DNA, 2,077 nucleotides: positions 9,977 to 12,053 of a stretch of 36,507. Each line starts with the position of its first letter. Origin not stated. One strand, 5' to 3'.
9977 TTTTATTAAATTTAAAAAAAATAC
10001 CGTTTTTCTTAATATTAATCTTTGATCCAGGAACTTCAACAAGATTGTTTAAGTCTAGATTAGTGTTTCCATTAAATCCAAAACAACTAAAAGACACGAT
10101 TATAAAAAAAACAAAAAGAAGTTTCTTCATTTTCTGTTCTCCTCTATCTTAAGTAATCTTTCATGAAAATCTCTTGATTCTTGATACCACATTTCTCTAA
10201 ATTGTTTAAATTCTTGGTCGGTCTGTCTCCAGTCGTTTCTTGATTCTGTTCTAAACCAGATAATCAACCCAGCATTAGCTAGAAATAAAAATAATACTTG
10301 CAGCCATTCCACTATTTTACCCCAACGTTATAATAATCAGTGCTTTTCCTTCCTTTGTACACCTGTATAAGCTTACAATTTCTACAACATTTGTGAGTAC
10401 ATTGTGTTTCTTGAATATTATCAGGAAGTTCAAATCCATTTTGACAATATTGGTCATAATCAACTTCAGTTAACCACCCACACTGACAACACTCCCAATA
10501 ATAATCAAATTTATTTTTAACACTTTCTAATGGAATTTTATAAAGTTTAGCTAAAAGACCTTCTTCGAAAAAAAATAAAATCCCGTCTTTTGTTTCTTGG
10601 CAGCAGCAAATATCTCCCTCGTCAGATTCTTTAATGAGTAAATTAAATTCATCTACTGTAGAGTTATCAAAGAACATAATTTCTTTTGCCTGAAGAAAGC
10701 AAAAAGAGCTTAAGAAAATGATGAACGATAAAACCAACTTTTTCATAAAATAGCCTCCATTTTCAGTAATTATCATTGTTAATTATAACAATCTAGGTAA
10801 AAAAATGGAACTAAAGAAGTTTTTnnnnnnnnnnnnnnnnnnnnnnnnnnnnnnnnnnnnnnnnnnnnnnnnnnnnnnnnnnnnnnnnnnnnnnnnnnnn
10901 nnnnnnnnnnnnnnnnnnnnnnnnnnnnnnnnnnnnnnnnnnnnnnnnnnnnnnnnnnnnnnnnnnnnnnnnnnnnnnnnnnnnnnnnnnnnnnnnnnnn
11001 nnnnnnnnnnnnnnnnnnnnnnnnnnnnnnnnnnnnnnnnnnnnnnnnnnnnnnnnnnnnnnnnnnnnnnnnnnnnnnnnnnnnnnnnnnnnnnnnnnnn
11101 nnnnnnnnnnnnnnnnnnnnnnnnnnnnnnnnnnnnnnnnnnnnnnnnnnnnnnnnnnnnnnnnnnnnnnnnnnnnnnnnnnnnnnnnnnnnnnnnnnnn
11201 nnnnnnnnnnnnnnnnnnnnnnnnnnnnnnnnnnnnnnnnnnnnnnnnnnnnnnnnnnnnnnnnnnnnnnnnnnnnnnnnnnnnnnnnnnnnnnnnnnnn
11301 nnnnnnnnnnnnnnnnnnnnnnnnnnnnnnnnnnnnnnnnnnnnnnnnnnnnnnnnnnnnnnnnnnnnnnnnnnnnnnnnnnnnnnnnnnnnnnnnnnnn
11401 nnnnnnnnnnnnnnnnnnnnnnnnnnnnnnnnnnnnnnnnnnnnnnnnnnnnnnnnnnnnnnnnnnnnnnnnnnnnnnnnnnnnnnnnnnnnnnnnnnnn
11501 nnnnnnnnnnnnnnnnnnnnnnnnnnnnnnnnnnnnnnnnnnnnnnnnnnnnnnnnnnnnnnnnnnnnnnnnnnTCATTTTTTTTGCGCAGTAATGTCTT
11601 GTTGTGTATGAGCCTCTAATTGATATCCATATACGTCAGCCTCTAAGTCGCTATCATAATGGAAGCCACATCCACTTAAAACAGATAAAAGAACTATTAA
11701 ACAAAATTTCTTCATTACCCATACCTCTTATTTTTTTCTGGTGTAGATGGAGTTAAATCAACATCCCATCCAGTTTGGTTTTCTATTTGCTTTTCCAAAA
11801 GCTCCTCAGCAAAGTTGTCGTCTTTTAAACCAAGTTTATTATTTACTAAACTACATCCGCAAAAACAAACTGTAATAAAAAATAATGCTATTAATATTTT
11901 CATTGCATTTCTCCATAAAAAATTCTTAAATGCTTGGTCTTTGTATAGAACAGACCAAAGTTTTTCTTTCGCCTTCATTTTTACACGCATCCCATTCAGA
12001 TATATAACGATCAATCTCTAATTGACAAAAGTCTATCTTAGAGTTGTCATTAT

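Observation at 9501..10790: Promoter-equipped four-gene cassette encoding a new-looking family of secreted Cys-rich proteins (best candidate system)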

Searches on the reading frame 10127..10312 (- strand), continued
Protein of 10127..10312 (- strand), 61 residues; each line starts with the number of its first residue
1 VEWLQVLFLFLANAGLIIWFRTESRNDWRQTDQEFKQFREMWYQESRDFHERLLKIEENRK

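Call 88: search_dna_similar(query=P0008, collection=phages, mode=protein, max_evalue=0.01, max_rows=20)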
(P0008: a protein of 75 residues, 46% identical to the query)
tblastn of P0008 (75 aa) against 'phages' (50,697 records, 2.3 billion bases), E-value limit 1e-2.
No match.

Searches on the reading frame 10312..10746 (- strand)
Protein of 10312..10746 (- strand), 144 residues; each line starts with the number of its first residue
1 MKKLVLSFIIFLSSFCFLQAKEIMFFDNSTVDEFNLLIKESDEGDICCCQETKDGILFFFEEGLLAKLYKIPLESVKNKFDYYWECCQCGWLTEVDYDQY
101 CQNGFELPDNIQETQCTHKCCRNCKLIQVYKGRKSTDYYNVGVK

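Call 7: search_protein_families(library=pfam, proteins=[window:10312-10746:-], max_evalue=1)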
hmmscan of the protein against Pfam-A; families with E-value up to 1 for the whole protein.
window:10312-10746:- (144 aa): 2 families
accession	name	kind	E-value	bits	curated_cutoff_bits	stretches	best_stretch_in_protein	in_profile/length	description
PF04749.22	PLAC8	-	0.19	13.1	34.4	1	83-131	52-100/101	PLAC8 family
PF05876.18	GpA_ATPase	-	0.55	10.3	25.6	1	80-127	191-232/247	Phage terminase large subunit gpA, ATPase domain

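Call 8: search_protein_families(library=phrogs, proteins=[window:10312-10746:-], max_evalue=1)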
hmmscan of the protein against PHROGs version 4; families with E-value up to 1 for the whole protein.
window:10312-10746:- (144 aa): 3 families
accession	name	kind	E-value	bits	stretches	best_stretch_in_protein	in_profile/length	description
phrog_29624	-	unknown function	0.095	13.9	1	55-96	19-57/60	-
phrog_10955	-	unknown function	0.11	13.2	1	35-61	19-45/75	-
phrog_10389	-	unknown function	0.16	12.9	1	94-141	8-53/101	-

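Call 12: find_homologous_proteins(query=A1, max_evalue=0.01)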
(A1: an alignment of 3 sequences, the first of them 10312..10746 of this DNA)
Query A1 (3 sequences) (144 aa, profile of the alignment): 3 proteins with E <= 0.01 among 628 candidates.
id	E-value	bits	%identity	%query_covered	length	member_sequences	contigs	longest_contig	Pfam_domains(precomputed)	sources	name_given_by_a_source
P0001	4.2e-49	184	100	100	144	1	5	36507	-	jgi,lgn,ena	-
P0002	3.3e-45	171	31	90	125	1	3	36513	-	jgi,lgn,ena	-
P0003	3.2e-43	165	28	53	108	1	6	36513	-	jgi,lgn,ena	-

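Call 13: find_encoding_contigs(protein=P0001, flank=10000, max_places=10)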
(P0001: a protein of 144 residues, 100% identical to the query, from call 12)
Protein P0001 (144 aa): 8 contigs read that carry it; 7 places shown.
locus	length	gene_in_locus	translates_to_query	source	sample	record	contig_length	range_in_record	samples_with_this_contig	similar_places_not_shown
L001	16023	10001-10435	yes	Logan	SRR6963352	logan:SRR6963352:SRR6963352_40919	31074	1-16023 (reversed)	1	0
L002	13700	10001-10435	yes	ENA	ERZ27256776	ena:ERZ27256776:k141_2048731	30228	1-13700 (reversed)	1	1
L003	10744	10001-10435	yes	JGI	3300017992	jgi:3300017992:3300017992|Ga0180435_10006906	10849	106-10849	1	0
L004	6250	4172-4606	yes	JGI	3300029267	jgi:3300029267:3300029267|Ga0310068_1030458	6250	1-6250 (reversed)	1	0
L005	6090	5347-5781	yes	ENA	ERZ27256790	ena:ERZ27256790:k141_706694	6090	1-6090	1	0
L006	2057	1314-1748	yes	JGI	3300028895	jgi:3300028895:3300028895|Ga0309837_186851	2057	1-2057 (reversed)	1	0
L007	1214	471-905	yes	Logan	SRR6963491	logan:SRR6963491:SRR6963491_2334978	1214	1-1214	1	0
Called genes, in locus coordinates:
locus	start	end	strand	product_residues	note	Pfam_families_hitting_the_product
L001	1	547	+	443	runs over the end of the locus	-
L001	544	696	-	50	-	-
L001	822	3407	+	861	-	PF01095:Pectinesterase (weak)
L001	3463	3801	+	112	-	-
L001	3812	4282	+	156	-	-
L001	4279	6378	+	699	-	-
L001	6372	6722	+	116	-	-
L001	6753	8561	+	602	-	-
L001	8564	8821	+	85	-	-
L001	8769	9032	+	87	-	-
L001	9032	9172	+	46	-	-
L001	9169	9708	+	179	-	PF13521:AAA_28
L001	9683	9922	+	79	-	-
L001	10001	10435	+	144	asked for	-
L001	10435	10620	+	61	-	-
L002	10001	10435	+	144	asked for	-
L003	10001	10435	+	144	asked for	-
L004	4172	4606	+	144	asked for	-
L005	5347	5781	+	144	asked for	-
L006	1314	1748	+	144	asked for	-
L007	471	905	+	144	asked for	-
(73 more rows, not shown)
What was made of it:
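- Checked: Gene callers also use the 144-aa start (calls 12, 13).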

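Call 23: predict_structure(alignment_id=A1)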
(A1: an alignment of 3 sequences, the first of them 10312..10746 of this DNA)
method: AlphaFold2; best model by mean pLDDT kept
length: 144 residues; sequences in the alignment: 3
mean_pLDDT: 50.7   pTM: 0.46
mean pLDDT of the five models: 50.7, 49.7, 47.9, 44.3, 41.0
residues with pLDDT >= 90: 0; 70-90: 6; 50-70: 80; < 50: 58
segments of 3 or more residues with pLDDT < 50: 20-47, 61-67, 101-114, 136-144
pLDDT, mean of each block of 10 residues (from residue 1): 65 56 35 29 43 57 44 55 69 63 44 53 61 45 27
secondary structure, 60 per line:
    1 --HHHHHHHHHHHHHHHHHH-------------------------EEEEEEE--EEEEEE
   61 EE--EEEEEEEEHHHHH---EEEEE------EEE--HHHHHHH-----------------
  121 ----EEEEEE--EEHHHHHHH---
elements in order: H3-20 E46-52 E55-62 E65-72 H73-77 E81-85 E92-94 H97-103 E125-130 H135-141
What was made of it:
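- Tried and rejected: The full-length B model was useless (pLDDT 50.7, call 23).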

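Call 27: find_homologous_proteins(query=A4, max_evalue=0.1)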
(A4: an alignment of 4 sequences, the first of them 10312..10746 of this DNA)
Query A4 (4 sequences) (144 aa, profile of the alignment): 4 proteins with E <= 0.1 among 1039 candidates.
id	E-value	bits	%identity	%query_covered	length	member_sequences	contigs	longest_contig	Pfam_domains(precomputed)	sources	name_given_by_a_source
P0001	2.4e-40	155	100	100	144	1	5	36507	-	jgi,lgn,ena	-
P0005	7.6e-39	150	32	86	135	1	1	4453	-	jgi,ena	-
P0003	5.2e-36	141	28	53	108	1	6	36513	-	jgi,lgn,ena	-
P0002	2.1e-31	126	31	90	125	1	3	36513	-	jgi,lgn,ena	-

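Call 29: find_related_loci(query=A4, collection=genome_contigs, flank=10000)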
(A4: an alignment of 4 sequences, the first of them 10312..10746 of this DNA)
Query A4 (144 aa) in genome_contigs; peptide patterns used: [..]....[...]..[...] (x = any residue, [..] = any of these).
168 stretches matched a pattern, but none encodes a relative of the query by tblastn (E <= 1e-3).

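Call 30: find_related_loci(query=A4, collection=viral_contigs, flank=10000)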
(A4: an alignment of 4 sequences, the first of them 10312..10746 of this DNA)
Query A4 (144 aa) in viral_contigs; peptide patterns used: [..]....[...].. (x = any residue, [..] = any of these).
92 stretches matched a pattern, but none encodes a relative of the query by tblastn (E <= 1e-3).

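Call 31: find_related_loci(query=A4, collection=metagenome_contigs, flank=10000)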
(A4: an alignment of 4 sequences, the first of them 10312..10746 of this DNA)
Query A4 (144 aa) in metagenome_contigs; peptide patterns used: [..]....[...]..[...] (x = any residue, [..] = any of these).
225 stretches matched a pattern; 1 encode a relative of the query (tblastn E <= 1e-3); 1 distinct loci.
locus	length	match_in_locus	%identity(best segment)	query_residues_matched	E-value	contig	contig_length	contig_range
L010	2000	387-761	32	1-124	1e-13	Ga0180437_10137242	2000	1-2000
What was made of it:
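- Tried and rejected: The viral, genome and metagenome contig scans added nothing beyond P0005 (calls 29-31).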

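Call 57: search_protein_families(library=ncbifam, proteins=[window:10312-10746:-], max_evalue=0.1)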
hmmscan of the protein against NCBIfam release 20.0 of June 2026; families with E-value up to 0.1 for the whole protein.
window:10312-10746:- (144 aa): 0 families

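Call 58: search_protein_families(library=padloc, proteins=[window:10312-10746:-], max_evalue=0.1)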
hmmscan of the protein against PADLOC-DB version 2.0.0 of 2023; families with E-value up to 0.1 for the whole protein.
window:10312-10746:- (144 aa): 0 families

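Call 89: search_dna_similar(query=window:10312-10746:-, collection=phages, mode=protein, max_evalue=0.1, max_rows=10)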
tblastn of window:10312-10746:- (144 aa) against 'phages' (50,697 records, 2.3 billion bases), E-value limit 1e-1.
No match.
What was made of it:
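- Tried and rejected: The TM protein and B against GenBank phages gave nothing (calls 88, 89).
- No relatives in GenBank phages, IMG/VR or GTDB genomes (calls 29, 30, 89).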

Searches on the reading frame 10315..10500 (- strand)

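Call 92: search_protein_families(library=pfam, proteins=[window:10315-10500:-], max_evalue=10)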
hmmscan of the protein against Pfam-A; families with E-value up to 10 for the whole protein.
window:10315-10500:- (62 aa): 1 family
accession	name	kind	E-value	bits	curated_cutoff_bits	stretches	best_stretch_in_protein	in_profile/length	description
PF04749.22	PLAC8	-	0.03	15.7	34.4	1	3-49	54-100/101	PLAC8 family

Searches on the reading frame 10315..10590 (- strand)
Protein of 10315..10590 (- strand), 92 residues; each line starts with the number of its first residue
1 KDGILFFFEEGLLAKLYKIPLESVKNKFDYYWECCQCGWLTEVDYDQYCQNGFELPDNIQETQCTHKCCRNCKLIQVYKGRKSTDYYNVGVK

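Call 18: search_solved_structures(query=A3, max_evalue=10, show_alignments=3)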
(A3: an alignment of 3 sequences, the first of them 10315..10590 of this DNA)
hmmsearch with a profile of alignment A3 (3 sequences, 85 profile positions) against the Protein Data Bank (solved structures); distinct sequences matched with E-value up to 10: 8.
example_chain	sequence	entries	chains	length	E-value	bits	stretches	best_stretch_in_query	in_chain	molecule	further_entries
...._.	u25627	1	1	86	0.052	17.3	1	48-75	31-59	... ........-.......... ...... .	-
2jmd_A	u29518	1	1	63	0.058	17.1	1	48-75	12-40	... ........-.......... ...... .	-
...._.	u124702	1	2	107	0.09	16.5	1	48-75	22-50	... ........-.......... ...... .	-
3hct_A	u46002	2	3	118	0.1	16.3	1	48-75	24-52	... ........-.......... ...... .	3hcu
8hz2_A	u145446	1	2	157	0.25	15.1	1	48-74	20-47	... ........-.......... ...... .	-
3hcs_A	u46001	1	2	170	0.28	15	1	48-74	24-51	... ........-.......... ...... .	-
5xy3_m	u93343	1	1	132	1.4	12.7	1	46-70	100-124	Ubiquitin, putative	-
2ecy_A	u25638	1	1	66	5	10.9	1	36-72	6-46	TNF receptor-associated factor 3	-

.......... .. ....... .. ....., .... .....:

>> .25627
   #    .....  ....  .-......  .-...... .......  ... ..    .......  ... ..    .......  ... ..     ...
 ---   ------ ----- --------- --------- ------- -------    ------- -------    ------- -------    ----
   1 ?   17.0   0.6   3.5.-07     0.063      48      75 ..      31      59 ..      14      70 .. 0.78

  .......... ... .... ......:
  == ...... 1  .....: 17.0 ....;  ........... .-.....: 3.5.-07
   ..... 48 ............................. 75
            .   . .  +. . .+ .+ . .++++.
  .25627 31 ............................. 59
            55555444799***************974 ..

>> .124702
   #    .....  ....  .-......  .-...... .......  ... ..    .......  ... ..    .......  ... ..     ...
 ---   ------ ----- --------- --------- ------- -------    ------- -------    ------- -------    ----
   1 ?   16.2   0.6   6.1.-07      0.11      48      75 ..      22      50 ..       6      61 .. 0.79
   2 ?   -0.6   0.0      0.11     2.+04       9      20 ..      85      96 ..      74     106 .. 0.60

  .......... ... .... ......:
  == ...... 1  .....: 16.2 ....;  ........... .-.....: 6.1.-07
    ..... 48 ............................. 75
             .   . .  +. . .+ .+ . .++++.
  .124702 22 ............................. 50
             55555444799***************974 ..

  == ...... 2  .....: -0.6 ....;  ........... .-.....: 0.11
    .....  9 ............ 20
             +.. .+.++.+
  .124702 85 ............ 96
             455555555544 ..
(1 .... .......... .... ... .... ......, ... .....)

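Call 24: search_protein_representatives(alignment_id=A3)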
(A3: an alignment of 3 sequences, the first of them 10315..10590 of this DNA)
Query: 3 sequences, 85 profile positions. Proteins with E-value up to 0.001 (for the whole library): 5; up to 1e-10: 4; up to 1e-30: 1. The best 5 are listed.
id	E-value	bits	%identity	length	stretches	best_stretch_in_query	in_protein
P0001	1.4e-33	131.3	-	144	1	1-85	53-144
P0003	5.3e-29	116.6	-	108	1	1-73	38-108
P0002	5.3e-27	110.2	-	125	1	1-85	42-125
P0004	3.2e-12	62.9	-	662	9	13-57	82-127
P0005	4.8e-08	49.5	-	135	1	2-70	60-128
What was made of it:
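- Only four members among 5.8 billion clusters and 1.84 billion representatives (calls 12, 24, 27).
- Tried and rejected: P0004 (662 aa, 9 matched stretches in call 24).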

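Call 28: find_encoding_contigs(protein=P0005, flank=10000)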
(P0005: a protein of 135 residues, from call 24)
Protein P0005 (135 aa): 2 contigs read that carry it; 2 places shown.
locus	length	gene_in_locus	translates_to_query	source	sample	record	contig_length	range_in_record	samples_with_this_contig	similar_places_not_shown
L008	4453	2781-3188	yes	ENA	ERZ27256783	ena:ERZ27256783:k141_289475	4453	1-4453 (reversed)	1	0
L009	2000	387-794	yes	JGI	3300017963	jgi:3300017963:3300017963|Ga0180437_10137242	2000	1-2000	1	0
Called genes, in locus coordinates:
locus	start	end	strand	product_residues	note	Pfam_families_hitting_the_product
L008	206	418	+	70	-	-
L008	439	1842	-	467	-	PF01385:OrfB_IS605, PF07282:Cas12f1-like_TNB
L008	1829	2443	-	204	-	PF00376:MerR, PF12728:HTH_17, PF13338:AbiEi_4 (weak), PF13411:MerR_1, PF00239:Resolvase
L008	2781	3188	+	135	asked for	-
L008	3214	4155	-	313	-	PF00581:Rhodanese, PF26341:AAA_SelU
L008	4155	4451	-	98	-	?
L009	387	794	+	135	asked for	-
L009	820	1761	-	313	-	PF00581:Rhodanese, PF26341:AAA_SelU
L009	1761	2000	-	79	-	?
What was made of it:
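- A homolog lies next to a mobile element in a chromosome (call 28).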

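Call 57: search_protein_families(library=ncbifam, proteins=[P0005], max_evalue=0.1)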
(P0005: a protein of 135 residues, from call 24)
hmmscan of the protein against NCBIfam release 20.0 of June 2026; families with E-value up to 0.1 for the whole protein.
P0005 (135 aa): 0 families

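Call 58: search_protein_families(library=padloc, proteins=[P0005], max_evalue=0.1)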
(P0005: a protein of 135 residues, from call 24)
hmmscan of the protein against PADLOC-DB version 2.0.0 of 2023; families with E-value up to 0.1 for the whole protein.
P0005 (135 aa): 0 families

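Call 92: search_protein_families(library=pfam, proteins=[P0005], max_evalue=10)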
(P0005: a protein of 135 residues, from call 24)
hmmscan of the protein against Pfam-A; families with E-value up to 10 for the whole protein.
P0005 (135 aa): 2 families
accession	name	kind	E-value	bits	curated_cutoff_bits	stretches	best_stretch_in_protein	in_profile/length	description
PF06061.16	Baculo_ME53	-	0.023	14.3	25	1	54-101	252-301/343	Baculoviridae ME53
PF11422.13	IBP39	-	0.58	10.4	25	1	25-87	104-161/179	Initiator binding protein 39 kDa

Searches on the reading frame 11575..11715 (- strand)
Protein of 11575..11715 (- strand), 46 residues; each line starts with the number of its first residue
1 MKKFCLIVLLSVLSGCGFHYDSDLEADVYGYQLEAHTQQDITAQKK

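Call 57: search_protein_families(library=ncbifam, proteins=[window:11575-11715:-], max_evalue=0.1)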
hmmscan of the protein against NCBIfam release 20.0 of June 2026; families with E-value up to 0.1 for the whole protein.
window:11575-11715:- (46 aa): 3 families
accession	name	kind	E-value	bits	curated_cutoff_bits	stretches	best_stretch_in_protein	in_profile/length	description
NF047408.1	SA0632_fam_LP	equivalog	0.026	14.2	70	1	1-35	1-36/68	SA0632 family lipoprotein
NF047847.2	SS_mature_LptM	equivalog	0.04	14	27.7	1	1-17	1-21/31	LPS translocon maturation chaperone LptM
NF041529.1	LvhB7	equivalog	0.091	12.5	70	0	1-17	1-17/45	T4SS-associated protein LvhB7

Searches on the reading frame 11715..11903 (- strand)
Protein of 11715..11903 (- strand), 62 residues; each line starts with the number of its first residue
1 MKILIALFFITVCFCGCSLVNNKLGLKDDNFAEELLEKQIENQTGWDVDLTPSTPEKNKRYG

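Call 57: search_protein_families(library=ncbifam, proteins=[window:11715-11903:-], max_evalue=0.1)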
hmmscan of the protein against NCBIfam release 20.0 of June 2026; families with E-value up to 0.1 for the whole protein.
window:11715-11903:- (62 aa): 1 family
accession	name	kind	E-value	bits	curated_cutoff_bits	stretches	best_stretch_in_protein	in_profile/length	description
TIGR02209.1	ftsL_broad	equivalog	0.034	14.1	42.45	1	1-43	1-43/85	cell division protein FtsL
